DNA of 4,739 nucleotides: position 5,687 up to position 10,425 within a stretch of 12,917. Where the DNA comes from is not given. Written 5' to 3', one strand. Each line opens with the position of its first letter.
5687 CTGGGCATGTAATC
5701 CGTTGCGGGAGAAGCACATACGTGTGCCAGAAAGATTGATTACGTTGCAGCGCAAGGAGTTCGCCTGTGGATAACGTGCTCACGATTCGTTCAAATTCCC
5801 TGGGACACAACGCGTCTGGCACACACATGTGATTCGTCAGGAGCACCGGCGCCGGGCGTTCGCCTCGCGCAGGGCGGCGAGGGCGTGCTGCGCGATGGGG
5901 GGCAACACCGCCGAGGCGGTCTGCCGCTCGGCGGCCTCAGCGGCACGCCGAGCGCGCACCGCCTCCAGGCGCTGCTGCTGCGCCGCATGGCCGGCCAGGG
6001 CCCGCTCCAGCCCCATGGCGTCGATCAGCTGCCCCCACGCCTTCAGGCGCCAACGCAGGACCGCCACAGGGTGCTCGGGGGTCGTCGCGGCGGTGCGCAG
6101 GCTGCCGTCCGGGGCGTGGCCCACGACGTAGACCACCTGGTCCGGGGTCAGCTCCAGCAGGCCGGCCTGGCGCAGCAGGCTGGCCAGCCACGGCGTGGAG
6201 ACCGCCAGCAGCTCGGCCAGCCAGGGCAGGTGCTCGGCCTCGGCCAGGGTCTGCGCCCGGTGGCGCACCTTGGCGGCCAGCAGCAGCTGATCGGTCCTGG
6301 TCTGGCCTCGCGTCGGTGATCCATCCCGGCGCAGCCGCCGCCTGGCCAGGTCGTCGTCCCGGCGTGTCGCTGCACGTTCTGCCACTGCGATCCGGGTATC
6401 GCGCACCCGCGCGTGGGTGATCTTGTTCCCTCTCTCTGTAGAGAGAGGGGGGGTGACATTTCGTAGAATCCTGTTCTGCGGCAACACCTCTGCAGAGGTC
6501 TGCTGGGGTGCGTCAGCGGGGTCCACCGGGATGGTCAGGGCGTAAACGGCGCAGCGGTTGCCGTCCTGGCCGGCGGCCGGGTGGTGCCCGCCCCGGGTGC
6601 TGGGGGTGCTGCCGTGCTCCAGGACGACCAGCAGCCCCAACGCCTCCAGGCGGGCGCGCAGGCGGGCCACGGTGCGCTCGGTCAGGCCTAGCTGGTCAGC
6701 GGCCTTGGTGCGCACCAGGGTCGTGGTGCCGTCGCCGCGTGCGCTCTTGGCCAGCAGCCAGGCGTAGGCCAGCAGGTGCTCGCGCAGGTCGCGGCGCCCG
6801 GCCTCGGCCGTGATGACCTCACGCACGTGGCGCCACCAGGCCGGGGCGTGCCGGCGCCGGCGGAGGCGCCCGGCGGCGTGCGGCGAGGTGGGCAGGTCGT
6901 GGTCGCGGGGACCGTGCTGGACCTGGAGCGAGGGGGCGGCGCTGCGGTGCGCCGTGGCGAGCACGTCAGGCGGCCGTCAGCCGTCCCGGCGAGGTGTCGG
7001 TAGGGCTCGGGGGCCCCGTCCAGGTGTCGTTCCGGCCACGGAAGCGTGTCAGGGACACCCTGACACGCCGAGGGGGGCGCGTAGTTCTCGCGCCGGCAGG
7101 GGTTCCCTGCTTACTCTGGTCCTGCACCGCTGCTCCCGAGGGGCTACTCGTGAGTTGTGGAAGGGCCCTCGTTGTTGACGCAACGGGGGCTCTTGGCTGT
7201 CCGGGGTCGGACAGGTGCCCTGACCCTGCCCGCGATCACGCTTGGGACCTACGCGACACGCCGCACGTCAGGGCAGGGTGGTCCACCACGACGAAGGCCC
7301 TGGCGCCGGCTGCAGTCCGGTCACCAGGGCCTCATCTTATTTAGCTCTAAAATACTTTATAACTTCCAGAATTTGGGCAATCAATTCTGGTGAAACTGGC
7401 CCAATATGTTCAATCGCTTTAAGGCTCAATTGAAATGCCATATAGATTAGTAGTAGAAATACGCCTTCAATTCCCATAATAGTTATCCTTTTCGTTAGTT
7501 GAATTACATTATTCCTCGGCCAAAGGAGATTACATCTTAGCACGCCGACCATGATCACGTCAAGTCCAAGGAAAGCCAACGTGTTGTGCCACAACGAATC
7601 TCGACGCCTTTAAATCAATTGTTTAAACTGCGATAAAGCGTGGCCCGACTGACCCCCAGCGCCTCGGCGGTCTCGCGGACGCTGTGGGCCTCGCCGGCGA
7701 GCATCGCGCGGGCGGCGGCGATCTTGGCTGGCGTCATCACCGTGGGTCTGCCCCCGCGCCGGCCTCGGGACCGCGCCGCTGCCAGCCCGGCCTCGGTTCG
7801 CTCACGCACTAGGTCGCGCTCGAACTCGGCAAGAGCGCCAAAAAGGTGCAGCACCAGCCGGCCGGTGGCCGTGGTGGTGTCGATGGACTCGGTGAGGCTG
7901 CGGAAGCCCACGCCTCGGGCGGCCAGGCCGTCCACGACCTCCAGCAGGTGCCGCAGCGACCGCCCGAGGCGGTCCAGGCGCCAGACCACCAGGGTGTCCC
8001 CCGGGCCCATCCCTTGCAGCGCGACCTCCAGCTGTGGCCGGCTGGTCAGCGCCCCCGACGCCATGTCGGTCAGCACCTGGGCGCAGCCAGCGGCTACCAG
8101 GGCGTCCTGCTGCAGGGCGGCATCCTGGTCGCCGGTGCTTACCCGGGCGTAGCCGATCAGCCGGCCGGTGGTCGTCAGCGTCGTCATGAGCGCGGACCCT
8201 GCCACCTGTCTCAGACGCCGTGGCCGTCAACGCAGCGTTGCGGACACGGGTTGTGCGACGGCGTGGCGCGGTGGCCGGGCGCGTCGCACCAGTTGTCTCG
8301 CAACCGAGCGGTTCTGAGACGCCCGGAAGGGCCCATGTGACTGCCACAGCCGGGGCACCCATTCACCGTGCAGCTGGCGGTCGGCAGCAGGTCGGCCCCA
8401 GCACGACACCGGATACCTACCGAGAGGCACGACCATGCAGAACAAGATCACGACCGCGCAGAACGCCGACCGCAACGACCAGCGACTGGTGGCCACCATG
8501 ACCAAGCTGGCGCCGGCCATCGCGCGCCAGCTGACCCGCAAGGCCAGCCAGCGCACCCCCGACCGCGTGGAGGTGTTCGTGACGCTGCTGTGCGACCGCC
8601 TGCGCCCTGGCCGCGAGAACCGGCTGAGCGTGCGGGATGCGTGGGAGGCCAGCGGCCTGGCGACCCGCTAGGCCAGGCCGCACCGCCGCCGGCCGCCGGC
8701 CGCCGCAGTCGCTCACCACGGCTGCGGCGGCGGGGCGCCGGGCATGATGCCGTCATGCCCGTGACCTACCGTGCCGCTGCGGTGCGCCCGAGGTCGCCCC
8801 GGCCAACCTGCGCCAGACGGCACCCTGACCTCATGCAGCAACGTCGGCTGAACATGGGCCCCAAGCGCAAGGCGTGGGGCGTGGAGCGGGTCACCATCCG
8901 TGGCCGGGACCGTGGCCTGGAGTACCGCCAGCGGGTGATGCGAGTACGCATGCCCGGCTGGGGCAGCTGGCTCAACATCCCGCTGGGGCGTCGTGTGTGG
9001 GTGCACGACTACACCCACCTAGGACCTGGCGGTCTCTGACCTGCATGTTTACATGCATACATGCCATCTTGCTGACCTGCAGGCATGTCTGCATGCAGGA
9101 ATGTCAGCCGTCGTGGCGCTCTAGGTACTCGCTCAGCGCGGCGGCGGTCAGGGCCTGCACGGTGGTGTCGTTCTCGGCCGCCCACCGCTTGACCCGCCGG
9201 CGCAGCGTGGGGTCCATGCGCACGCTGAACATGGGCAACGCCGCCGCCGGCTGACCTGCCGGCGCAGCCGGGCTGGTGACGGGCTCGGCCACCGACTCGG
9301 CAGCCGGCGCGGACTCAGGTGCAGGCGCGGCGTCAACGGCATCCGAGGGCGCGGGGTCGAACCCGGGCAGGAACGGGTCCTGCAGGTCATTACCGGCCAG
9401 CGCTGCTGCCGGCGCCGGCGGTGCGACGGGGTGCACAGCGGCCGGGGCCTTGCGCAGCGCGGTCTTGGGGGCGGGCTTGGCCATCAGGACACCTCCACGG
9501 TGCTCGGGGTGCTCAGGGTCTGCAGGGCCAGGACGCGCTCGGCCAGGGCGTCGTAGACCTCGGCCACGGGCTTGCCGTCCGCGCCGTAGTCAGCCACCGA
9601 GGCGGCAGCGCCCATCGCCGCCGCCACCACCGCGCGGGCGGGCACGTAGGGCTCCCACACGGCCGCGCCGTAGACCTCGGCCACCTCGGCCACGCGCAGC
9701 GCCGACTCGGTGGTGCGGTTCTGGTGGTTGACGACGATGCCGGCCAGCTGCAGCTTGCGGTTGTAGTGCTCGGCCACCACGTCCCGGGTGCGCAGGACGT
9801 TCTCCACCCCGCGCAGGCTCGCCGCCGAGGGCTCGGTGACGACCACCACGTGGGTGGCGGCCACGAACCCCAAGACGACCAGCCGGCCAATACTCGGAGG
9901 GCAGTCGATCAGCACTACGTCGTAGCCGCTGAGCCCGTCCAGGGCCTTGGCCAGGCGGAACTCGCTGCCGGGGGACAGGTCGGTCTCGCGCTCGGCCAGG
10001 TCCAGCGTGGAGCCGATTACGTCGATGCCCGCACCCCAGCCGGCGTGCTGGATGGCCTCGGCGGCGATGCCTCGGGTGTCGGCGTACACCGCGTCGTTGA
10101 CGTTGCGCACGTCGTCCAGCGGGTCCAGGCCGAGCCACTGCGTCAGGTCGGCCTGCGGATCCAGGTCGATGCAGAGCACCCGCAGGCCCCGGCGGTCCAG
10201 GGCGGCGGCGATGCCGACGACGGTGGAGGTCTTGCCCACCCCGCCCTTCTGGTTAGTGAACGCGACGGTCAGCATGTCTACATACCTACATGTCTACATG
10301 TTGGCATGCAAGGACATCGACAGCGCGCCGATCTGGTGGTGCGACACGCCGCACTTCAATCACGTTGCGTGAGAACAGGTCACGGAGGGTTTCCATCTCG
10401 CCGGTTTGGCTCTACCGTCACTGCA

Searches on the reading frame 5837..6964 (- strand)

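Call 12: search_protein_families(library=pfam, proteins=[window:5837-6964:-], max_evalue=0.1)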
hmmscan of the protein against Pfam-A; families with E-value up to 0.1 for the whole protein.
window:5837-6964:- (375 aa): 3 families
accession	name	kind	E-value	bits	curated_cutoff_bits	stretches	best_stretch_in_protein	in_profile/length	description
PF13551.12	HTH_29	-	0.00088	19.8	28.1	1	86-119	16-50/64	Winged helix-turn helix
PF13384.12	HTH_23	-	0.059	13.7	24.6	1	86-110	21-45/50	Homeodomain-like domain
PF13730.12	HTH_36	-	0.075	13.3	25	0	89-112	32-55/55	Helix-turn-helix domain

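Call 22: search_protein_families(library=phrogs, proteins=[window:5837-6964:-], max_evalue=0.1)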
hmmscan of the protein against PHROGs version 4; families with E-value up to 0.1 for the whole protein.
window:5837-6964:- (375 aa): 3 families
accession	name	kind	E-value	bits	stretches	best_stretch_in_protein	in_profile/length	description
phrog_391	-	DNA, RNA and nucleotide metabolism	0.0028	18.3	1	71-177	26-117/298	replication initiation O-like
phrog_270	-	DNA, RNA and nucleotide metabolism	0.019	15.3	1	86-116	71-101/383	replication initiation protein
phrog_428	-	DNA, RNA and nucleotide metabolism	0.047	13.8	1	62-114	108-159/455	replication initiation protein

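Call 79: search_protein_families(library=padloc, proteins=[window:5837-6964:-], max_evalue=0.01)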
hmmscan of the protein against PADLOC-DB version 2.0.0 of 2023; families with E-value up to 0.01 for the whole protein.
window:5837-6964:- (375 aa): 0 families

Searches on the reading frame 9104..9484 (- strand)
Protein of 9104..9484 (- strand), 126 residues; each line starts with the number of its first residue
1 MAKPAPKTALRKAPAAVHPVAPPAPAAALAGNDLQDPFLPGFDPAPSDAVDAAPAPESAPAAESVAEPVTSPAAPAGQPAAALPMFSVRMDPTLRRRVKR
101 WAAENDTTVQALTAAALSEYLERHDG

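Call 12: search_protein_families(library=pfam, proteins=[window:9104-9484:-], max_evalue=0.1)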
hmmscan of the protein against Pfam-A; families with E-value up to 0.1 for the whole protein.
window:9104-9484:- (126 aa): 2 families
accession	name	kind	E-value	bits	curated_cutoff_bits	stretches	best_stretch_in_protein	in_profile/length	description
PF20605.4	Antitox_RHH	-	1.7e-05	25.3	27.2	1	91-124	12-45/50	Antitoxin-like ribbon-helix-helix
PF23807.1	RHH_10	-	0.00099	19.8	27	1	69-114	8-54/84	Ribbon-helix-helix protein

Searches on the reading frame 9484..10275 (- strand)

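Call 12: search_protein_families(library=pfam, proteins=[window:9484-10275:-], max_evalue=0.1)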
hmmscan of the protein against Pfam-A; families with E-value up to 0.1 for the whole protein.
window:9484-10275:- (263 aa): 11 families
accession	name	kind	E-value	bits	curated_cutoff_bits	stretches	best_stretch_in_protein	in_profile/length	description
PF13614.12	AAA_31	-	1.1e-35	123.6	27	1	3-176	3-176/177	AAA domain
PF01656.29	CbiA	-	1.7e-20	73.7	25.4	1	4-220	1-118/125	CobQ/CobB/MinD/ParA nucleotide binding domain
PF00142.24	Fer4_NifH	-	4.5e-13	49.7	25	1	9-260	7-256/271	4Fe-4S iron sulfur cluster binding proteins, NifH/frxC family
PF10609.15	ParA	-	5.7e-10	39.5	27.1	2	5-39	7-41/246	NUBPL iron-transfer P-loop NTPase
PF09140.17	MipZ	-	5.7e-08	32.8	20.7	1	4-43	3-43/262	ATPase MipZ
PF06564.18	CBP_BcsQ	-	5e-07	29.9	21.3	1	1-153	1-151/234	Cellulose biosynthesis protein BcsQ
PF02374.21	ArsA_ATPase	-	3.4e-06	26.9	24.3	1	5-67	4-66/305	Anion-transporting ATPase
PF07015.17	VirC1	-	0.00081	19.2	24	1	3-47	3-47/231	VirC1 protein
PF07755.17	DUF1611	-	0.0012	18.8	25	1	139-210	114-193/201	Domain of unknown function (DUF1611_C) P-loop domain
PF03029.23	ATP_bind_1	-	0.034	14.4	27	1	12-47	6-41/240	Conserved hypothetical ATP binding protein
PF13500.12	AAA_26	-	0.055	13.8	27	0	142-196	130-179/198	AAA domain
